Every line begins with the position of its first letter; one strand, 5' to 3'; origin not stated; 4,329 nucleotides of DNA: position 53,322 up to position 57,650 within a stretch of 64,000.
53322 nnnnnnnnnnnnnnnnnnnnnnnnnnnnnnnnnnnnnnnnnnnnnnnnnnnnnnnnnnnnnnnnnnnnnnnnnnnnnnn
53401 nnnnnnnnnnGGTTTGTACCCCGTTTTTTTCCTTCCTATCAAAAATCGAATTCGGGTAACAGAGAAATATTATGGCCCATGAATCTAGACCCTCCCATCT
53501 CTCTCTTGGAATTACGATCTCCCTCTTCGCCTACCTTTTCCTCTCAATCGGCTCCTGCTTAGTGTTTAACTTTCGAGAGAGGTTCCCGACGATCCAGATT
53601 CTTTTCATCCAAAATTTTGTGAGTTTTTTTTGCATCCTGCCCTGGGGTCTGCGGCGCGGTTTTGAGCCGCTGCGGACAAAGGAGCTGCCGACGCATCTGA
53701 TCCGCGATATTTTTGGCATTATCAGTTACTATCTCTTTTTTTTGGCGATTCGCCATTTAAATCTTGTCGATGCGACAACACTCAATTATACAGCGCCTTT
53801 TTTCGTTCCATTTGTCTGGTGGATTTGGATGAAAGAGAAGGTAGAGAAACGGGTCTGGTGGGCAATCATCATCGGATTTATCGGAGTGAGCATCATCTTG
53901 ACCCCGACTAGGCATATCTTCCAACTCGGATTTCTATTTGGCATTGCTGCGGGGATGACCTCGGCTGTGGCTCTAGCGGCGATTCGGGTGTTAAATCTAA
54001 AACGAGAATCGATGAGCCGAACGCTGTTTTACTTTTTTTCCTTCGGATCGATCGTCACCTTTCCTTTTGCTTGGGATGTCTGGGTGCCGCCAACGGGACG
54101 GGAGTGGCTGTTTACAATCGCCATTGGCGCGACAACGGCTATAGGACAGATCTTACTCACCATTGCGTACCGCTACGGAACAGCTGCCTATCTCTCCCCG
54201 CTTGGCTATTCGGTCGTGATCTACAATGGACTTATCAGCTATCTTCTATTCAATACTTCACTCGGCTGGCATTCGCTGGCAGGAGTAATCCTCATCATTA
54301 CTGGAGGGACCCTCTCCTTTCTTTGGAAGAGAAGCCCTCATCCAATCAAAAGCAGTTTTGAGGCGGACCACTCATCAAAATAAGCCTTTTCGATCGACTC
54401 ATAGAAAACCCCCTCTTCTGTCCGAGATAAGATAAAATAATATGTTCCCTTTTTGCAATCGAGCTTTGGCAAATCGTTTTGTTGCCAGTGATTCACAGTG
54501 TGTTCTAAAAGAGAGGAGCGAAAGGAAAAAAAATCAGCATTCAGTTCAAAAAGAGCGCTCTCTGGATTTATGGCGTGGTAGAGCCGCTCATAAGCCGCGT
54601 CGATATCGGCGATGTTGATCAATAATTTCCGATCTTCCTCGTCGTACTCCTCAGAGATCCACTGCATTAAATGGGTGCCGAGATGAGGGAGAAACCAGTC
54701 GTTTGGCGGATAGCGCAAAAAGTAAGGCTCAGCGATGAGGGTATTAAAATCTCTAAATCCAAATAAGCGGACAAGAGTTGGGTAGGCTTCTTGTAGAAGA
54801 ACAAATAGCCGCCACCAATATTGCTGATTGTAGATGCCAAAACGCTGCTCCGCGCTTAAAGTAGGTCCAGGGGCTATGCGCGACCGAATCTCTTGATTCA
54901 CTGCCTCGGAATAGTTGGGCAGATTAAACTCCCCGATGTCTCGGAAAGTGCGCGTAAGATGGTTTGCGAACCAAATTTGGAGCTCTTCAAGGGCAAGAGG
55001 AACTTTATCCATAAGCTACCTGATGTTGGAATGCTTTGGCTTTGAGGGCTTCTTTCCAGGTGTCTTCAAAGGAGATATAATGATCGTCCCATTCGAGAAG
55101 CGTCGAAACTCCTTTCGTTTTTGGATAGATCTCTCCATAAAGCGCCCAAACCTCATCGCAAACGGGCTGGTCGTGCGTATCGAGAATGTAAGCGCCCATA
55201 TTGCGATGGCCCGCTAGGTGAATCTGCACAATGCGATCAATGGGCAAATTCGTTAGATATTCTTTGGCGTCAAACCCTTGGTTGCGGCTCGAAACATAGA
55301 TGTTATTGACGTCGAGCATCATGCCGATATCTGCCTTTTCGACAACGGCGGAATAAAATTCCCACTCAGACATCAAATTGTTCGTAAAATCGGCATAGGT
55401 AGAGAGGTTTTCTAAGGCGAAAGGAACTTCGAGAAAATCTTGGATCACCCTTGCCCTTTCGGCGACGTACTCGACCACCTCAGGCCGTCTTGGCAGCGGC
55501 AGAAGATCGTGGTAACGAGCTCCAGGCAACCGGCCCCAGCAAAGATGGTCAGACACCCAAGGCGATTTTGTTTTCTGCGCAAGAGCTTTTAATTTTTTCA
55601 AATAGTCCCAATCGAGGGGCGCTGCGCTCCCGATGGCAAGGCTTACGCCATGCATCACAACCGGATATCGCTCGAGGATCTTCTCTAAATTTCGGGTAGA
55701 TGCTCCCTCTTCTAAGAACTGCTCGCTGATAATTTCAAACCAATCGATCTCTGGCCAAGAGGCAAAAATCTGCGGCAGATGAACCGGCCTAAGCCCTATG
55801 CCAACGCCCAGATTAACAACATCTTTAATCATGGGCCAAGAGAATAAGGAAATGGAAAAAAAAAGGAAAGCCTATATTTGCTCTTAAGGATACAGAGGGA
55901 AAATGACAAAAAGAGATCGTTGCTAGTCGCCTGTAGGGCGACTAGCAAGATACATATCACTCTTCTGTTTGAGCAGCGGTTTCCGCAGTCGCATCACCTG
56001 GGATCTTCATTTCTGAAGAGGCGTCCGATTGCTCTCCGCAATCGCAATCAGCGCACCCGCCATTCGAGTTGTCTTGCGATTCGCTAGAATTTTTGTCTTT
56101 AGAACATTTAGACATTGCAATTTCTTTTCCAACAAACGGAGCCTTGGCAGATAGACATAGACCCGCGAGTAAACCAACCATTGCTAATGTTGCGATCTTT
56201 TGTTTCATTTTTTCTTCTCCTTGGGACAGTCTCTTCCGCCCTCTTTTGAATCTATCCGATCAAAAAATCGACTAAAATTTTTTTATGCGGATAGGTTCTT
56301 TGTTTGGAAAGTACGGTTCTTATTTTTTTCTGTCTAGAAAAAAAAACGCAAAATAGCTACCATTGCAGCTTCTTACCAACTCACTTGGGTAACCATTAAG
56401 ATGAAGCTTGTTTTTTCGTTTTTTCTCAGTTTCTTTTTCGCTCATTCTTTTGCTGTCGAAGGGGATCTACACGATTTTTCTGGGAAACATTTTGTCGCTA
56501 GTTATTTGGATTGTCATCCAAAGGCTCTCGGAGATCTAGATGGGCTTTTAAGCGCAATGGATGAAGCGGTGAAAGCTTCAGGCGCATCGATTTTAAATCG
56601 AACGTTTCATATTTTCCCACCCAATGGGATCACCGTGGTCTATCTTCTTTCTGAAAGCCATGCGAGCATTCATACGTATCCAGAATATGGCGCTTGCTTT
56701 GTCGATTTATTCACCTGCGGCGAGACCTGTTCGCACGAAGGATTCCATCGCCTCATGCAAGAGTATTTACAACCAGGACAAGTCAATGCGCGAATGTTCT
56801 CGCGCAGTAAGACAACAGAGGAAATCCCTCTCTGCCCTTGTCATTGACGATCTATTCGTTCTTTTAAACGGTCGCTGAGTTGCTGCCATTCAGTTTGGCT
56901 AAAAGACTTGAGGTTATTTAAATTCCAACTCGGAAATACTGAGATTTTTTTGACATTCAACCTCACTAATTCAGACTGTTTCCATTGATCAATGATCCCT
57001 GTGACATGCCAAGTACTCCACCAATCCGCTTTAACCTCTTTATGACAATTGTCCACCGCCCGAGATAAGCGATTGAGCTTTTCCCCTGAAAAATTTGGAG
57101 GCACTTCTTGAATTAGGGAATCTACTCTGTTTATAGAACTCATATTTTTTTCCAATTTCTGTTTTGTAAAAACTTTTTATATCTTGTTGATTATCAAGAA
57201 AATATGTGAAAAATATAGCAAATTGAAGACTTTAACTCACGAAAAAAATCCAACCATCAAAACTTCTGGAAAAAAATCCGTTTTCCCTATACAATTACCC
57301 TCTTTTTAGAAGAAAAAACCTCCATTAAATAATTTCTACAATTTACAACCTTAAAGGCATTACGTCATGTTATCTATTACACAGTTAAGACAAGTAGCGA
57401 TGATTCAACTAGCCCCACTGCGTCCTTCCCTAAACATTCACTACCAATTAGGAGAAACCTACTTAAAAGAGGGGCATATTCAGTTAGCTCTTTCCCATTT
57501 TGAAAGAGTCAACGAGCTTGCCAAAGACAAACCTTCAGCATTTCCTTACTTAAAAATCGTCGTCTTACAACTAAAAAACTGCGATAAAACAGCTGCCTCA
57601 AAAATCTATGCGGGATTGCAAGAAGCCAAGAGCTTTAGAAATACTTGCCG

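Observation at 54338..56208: MNIO (DUF692) + DUF2063 peptide-modification pair with a Sec-signal, Cys-bearing precursor-like ORF in a chlamydia-like genome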

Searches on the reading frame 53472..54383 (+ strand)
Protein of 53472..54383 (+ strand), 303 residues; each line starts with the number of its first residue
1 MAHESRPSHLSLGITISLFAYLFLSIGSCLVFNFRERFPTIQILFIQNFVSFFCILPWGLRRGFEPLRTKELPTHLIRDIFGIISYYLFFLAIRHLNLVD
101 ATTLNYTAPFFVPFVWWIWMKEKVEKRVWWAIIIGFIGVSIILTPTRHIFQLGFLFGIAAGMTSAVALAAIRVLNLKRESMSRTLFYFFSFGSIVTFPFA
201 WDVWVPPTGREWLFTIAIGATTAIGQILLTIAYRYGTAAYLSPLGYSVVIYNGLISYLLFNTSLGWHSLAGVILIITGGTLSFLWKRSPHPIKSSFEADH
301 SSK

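Call 3: search_protein_families(library=pfam, proteins=[window:53472-54383:+], max_evalue=0.1)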
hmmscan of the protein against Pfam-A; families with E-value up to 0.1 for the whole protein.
window:53472-54383:+ (303 aa): 2 families
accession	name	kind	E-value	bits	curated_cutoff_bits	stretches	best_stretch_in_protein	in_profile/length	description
PF00892.27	EamA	-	2.3e-26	93.1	28.2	2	12-143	2-134/135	EamA-like transporter family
PF05653.20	Mg_trans_NIPA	-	0.0016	18.1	26.2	1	220-282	57-119/295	Magnesium transporter NIPA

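Call 4: search_protein_families(library=ncbifam, proteins=[window:53472-54383:+], max_evalue=0.1)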
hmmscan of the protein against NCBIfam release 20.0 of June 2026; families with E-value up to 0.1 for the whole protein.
window:53472-54383:+ (303 aa): 2 families
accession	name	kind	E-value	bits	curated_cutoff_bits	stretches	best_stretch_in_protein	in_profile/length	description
TIGR00950.1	2A78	equivalog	9.4e-18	64.6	230.2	1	31-278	9-262/264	carboxylate/amino acid/amine transporter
NF050091.1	ArAmAcExpYddG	equivalog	2.4e-05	24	300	1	33-281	25-281/285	aromatic amino acid exporter YddG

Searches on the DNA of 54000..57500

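Call 64: search_rna_families(source=window, start=54000, end=57500, threshold=evalue, max_evalue=1)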
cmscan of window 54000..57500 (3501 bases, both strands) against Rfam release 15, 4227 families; matches with E-value up to 1: 1.
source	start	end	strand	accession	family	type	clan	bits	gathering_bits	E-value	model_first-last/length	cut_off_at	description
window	55486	55545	-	RF04000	MIR8139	Gene; miRNA;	-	21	90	0.38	1-58/58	no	MIR8139 microRNA precursor family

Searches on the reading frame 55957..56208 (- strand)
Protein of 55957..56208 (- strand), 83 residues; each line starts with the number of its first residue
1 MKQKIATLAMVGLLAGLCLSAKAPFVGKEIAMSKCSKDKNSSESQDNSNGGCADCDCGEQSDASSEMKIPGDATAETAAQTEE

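Call 3: search_protein_families(library=pfam, proteins=[window:55957-56208:-], max_evalue=0.1)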
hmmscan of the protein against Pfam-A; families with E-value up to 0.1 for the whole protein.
window:55957-56208:- (83 aa): 0 families

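Call 4: search_protein_families(library=ncbifam, proteins=[window:55957-56208:-], max_evalue=0.1)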
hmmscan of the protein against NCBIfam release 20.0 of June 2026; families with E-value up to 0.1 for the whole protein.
window:55957-56208:- (83 aa): 0 families

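Call 5: find_homologous_proteins(query=window:55957-56208:-, max_evalue=0.01)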
Query window:55957-56208:- (83 aa): 1 proteins with E <= 0.01 among 1 candidates.
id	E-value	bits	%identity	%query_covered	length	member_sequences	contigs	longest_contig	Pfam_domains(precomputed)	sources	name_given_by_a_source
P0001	2.7e-39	150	100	89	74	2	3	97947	-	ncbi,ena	-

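Call 34: find_homologous_proteins(query=A1, max_evalue=0.001)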
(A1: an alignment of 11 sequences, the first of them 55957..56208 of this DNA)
Query A1 (11 sequences) (83 aa, profile of the alignment): 44 proteins with E <= 0.001 among 4064 candidates.
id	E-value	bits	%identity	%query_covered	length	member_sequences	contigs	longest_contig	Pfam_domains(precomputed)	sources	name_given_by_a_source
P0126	4.2e-23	100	22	63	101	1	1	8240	-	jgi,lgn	-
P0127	3.0e-22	97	24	81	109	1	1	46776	-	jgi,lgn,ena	-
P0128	2.5e-21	94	29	42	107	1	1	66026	-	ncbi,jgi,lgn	-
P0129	6.1e-20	89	-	-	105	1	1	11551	-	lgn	-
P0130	3.9e-19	87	-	-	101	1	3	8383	-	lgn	-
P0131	8.3e-17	79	-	-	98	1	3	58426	-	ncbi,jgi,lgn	-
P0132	4.5e-16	77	-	-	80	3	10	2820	-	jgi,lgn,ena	-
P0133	1.2e-15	76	-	-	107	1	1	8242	-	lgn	-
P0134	1.7e-14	72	-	-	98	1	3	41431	-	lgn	-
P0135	5.6e-14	70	26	66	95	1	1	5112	-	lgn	-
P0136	6.7e-14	70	-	-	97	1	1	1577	-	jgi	jgi:hypothetical protein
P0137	1.6e-13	69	-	-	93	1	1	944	-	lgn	-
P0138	3.5e-13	68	-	-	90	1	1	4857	-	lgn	-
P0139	8.4e-13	67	-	-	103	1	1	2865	-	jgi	jgi:hypothetical protein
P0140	1.3e-12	66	-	-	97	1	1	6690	-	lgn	-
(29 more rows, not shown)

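Call 60: search_protein_representatives(alignment_id=A4)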
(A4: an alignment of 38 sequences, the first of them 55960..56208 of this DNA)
Query: 38 sequences, 97 profile positions. Proteins with E-value up to 0.001 (for the whole library): 107; up to 1e-10: 40; up to 1e-30: 0. The best 107 are listed.
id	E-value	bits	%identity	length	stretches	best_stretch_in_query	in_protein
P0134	2.3e-29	117.5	-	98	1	1-93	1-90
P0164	3.2e-28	113.8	-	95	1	1-92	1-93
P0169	2.5e-27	111.0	-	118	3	1-59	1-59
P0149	5.1e-26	106.8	-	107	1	1-84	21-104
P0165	3.8e-24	100.8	-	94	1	1-85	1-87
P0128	7.5e-24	99.8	-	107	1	1-95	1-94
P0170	8.7e-24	99.6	-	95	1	1-93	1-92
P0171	1.8e-22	95.4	-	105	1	1-90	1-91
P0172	3.5e-22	94.5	-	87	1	1-89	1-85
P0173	5.6e-22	93.8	-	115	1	1-86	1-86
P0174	6.3e-21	90.4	-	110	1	1-92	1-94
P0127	3.4e-20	88.1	-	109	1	1-92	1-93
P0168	4.1e-20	87.9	-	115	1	1-93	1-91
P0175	3.9e-19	84.7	-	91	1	1-84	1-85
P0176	6.4e-19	84.0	-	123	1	1-78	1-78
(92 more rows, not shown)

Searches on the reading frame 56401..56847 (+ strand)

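Call 3: search_protein_families(library=pfam, proteins=[window:56401-56847:+], max_evalue=0.1)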
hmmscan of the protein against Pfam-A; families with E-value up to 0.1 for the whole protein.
window:56401-56847:+ (148 aa): 1 family
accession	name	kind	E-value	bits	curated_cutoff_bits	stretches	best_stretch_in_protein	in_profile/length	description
PF02675.21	AdoMet_dc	-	5.9e-30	104.2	25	1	30-135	1-106/107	S-adenosylmethionine decarboxylase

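Call 4: search_protein_families(library=ncbifam, proteins=[window:56401-56847:+], max_evalue=0.1)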
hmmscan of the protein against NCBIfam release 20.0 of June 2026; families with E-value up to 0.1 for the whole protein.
window:56401-56847:+ (148 aa): 1 family
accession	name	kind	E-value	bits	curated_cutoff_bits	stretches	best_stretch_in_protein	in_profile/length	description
TIGR03330.1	SAM_DCase_Bsu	equivalog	1.1e-28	99.7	75.65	1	26-136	2-112/112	adenosylmethionine decarboxylase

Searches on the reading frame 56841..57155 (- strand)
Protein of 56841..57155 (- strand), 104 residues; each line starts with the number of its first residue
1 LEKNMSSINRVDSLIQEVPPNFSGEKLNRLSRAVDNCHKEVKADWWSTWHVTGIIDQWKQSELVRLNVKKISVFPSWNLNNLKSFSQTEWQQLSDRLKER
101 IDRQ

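Call 3: search_protein_families(library=pfam, proteins=[window:56841-57155:-], max_evalue=0.1)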
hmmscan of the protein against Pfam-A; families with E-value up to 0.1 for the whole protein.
window:56841-57155:- (104 aa): 0 families

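Call 4: search_protein_families(library=ncbifam, proteins=[window:56841-57155:-], max_evalue=0.1)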
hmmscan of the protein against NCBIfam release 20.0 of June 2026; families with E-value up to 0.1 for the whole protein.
window:56841-57155:- (104 aa): 2 families
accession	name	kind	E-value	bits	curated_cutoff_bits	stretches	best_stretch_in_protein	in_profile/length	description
NF040886.1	cyt_C_like_Sec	equivalog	0.063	11.9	250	1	35-92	49-103/423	multiheme c-type cytochrome (seleno)protein ExtKL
NF041505.1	HrpD6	equivalog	0.077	13.2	100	0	12-48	14-50/80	HrpD6 family protein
